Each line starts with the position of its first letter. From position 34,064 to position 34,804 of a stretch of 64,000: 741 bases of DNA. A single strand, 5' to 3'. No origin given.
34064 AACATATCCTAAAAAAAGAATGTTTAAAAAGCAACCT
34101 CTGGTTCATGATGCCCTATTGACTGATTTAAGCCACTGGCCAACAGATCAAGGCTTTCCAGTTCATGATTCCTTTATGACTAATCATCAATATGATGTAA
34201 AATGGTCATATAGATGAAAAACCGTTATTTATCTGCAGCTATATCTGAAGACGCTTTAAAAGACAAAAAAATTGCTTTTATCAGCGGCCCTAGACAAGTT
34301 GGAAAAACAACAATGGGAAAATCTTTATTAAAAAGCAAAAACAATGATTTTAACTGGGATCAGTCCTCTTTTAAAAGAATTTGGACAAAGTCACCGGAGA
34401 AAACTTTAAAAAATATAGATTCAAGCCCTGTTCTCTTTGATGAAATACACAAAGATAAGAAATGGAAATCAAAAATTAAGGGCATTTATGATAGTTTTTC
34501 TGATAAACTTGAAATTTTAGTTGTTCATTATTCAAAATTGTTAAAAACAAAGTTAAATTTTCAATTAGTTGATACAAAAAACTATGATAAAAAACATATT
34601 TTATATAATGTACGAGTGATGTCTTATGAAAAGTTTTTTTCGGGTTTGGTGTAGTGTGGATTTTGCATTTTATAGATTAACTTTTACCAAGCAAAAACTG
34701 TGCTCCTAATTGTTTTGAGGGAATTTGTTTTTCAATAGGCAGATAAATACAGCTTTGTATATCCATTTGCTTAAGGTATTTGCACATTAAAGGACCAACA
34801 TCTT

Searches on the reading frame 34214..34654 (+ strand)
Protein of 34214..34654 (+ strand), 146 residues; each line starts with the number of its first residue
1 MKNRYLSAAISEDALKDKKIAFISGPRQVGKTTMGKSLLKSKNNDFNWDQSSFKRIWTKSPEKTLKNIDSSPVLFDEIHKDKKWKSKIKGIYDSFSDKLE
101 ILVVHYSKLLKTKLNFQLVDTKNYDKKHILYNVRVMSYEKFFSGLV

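Call 3: search_protein_families(library=pfam, proteins=[window:34214-34654:+], max_evalue=0.01)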
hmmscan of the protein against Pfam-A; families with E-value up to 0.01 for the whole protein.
window:34214-34654:+ (146 aa): 2 families
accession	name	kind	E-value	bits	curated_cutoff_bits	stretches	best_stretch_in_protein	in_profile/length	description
PF13173.12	AAA_14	-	2.6e-14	53.8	27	1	18-103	2-95/129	AAA domain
PF20720.3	nSTAND3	-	6e-05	23.2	27.2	1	12-76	11-72/155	Novel STAND NTPase 3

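Call 4: search_protein_families(library=padloc, proteins=[window:34214-34654:+], max_evalue=0.01)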
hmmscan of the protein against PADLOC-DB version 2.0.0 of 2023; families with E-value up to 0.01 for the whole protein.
window:34214-34654:+ (146 aa): 5 families
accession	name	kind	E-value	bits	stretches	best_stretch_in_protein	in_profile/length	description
PDLC04789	PDC-S01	-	2.2e-12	44.7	1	1-120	1-124/375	-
PDLC04790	PDC-S01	-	3.2e-11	40.6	1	9-94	18-103/422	-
PDLC04791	PDC-S01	-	3.2e-08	30.7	1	16-103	17-117/395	-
PDLC04787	PDC-S01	-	6.6e-05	19.9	1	13-98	22-121/412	-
PDLC02911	VakA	-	0.0011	17.5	1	18-133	3-94/163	-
